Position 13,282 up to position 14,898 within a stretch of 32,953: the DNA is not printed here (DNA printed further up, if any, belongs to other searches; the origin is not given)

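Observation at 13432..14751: Circularly permuted Liv/HAAT-type solute-binding lipoprotein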

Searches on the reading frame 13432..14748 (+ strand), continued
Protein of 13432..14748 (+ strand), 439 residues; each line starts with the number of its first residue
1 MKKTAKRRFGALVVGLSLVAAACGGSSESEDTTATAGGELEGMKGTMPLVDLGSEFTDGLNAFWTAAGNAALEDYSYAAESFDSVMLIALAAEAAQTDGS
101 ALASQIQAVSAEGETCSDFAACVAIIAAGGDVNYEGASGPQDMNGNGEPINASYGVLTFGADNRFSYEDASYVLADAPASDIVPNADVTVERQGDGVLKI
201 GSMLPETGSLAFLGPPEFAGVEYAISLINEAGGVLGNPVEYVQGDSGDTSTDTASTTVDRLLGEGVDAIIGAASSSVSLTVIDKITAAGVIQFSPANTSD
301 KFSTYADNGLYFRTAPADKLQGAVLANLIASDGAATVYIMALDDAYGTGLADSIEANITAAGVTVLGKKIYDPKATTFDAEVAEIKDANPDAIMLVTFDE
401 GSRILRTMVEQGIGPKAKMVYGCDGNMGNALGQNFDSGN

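Call 28: fold_search(model_id=the predicted structure, library=pdb)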
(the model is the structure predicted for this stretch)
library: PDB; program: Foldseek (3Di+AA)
matches with E <= 10: 1780; with E <= 0.001: 886
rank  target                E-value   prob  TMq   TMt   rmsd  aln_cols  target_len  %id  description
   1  4n0q_A                1.1e-12  1.00  0.46  0.58   3.2       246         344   26  Crystal Structure of an ABC transporter, substrate-binding protein from Brucella melitensis 16M in complex with L-Leuc (released 2013-11-06)
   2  4n0q_B                2.8e-12  1.00  0.47  0.59   3.1       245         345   26  Crystal Structure of an ABC transporter, substrate-binding protein from Brucella melitensis 16M in complex with L-Leuc (released 2013-11-06)
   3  3ipc                  4.4e-11  1.00  0.45  0.56   3.5       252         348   28  Structure of ATU2422-GABA F77A mutant receptor in complex with leucine (released 2010-07-14)
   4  4mlc                  5.7e-11  1.00  0.43  0.55   3.8       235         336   24  ABC Transporter Substrate-Binding Protein fromDesulfitobacterium hafniense (released 2013-09-18)
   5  4evs                  7.2e-11  1.00  0.45  0.53   3.7       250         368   17  Crystal structure of ABC transporter from R. palustris - solute binding protein (RPA0985) in complex with 4-hydroxybenzo (released 2012-05-23)
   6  7ylt_D                1.6e-10  1.00  0.45  0.53   3.7       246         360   22  Structure of a bacteria protein (released 2023-06-14)
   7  4eyg_B                1.6e-10  1.00  0.43  0.50   4.0       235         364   20  Crystal structure of solute binding protein of ABC transporter from Rhodopseudomonas palustris BisB5 in complex with v (released 2012-05-30)
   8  4ey3                  2.3e-10  1.00  0.43  0.50   3.9       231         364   19  Crystal structure of solute binding protein of ABC transporter in complex with p-hydroxybenzoic acid (released 2012-05-30)
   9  4eyg_A                2.4e-10  1.00  0.42  0.50   4.0       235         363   20  Crystal structure of solute binding protein of ABC transporter from Rhodopseudomonas palustris BisB5 in complex with v (released 2012-05-30)
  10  7ylt_B                2.4e-10  1.00  0.43  0.52   4.1       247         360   21  Structure of a bacteria protein (released 2023-06-14)
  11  3ip5                  2.9e-10  1.00  0.45  0.55   3.5       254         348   28  Structure of Atu2422-GABA receptor in complex with alanine (released 2010-07-14)
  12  4mpt_A                3.0e-10  1.00  0.45  0.52   3.3       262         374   21  Crystal Structure of Periplasmic binding Protein Type 1 from Bordetella pertussis Tohama I (released 2013-12-11)
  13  1z15                  3.0e-10  1.00  0.38  0.47   5.6       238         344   24  Crystal structure analysis of periplasmic Leu/Ile/Val-binding protein in superopen form (released 2005-10-04)
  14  3hut                  3.2e-10  1.00  0.41  0.51   4.7       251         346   24  Crystal structure of a putative branched-chain amino acid ABC transporter from Rhodospirillum rubrum (released 2009-06-30)
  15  7ylt_A                4.4e-10  1.00  0.43  0.51   4.3       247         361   20  Structure of a bacteria protein (released 2023-06-14)
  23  4gnr                  1.4e-09  1.00  0.46  0.57   3.2       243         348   27  1.0 Angstrom resolution crystal structure of the branched-chain amino acid transporter substrate binding protein LivJ fr (released 2012-09-05)
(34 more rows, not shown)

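Call 52: search_solved_structures(query=A1, max_evalue=0.001, show_alignments=2)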
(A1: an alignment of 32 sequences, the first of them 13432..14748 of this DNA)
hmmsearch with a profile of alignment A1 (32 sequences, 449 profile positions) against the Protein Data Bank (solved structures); distinct sequences matched with E-value up to 0.001: 99 (the best 60 are shown).
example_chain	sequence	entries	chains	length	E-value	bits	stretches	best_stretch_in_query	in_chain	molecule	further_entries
4gnr_A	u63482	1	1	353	1.5e-24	90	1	207-441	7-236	ABC transporter substrate-binding protein-branched chain amino acid transport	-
4mlc_A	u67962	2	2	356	5.4e-20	75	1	229-378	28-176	Extracellular ligand-binding receptor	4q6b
4n0q_A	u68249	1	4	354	2.9e-17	66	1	208-408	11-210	Leu/Ile/Val-binding protein homolog 3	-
3ipc_A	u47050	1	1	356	5.3e-16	61.8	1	215-441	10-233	ABC transporter, substrate binding protein (Amino acid)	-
3ip5_A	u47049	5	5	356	4.3e-15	58.8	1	215-441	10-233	ABC transporter, substrate binding protein (Amino acid)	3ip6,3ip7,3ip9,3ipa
3hut_A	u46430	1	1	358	4.6e-13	52.1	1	208-422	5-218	putative branched-chain amino acid ABC transporter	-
1z15_A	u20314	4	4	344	5.8e-13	51.8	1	216-403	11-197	Leu/Ile/Val-binding protein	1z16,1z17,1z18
2lbp_A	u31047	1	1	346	6.6e-13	51.6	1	216-402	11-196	LEUCINE-BINDING PROTEIN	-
8z0g_A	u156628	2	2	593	1.3e-12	50.7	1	217-401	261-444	Leu/Ile/Val-binding protein,Leu/Ile/Val-binding protein,mNeonGreen | NeIle,Leu/Ile/Val-binding protein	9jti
8wch_A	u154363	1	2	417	1.3e-12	50.7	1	207-407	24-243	Probable Leu/Ile/Val-binding protein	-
2liv_A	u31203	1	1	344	1.4e-12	50.6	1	216-403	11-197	LEUCINE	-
1usg_A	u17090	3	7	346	1.7e-12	50.3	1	216-402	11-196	LEUCINE-SPECIFIC BINDING PROTEIN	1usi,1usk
4dqd_A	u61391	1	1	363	2.1e-12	50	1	207-407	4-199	Extracellular ligand-binding receptor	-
3sg0_A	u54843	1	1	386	4.6e-12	48.8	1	205-407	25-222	Extracellular ligand-binding receptor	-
3td9_A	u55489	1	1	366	9.6e-11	44.5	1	207-407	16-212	Branched chain amino acid ABC transporter, periplasmic amino acid-binding protein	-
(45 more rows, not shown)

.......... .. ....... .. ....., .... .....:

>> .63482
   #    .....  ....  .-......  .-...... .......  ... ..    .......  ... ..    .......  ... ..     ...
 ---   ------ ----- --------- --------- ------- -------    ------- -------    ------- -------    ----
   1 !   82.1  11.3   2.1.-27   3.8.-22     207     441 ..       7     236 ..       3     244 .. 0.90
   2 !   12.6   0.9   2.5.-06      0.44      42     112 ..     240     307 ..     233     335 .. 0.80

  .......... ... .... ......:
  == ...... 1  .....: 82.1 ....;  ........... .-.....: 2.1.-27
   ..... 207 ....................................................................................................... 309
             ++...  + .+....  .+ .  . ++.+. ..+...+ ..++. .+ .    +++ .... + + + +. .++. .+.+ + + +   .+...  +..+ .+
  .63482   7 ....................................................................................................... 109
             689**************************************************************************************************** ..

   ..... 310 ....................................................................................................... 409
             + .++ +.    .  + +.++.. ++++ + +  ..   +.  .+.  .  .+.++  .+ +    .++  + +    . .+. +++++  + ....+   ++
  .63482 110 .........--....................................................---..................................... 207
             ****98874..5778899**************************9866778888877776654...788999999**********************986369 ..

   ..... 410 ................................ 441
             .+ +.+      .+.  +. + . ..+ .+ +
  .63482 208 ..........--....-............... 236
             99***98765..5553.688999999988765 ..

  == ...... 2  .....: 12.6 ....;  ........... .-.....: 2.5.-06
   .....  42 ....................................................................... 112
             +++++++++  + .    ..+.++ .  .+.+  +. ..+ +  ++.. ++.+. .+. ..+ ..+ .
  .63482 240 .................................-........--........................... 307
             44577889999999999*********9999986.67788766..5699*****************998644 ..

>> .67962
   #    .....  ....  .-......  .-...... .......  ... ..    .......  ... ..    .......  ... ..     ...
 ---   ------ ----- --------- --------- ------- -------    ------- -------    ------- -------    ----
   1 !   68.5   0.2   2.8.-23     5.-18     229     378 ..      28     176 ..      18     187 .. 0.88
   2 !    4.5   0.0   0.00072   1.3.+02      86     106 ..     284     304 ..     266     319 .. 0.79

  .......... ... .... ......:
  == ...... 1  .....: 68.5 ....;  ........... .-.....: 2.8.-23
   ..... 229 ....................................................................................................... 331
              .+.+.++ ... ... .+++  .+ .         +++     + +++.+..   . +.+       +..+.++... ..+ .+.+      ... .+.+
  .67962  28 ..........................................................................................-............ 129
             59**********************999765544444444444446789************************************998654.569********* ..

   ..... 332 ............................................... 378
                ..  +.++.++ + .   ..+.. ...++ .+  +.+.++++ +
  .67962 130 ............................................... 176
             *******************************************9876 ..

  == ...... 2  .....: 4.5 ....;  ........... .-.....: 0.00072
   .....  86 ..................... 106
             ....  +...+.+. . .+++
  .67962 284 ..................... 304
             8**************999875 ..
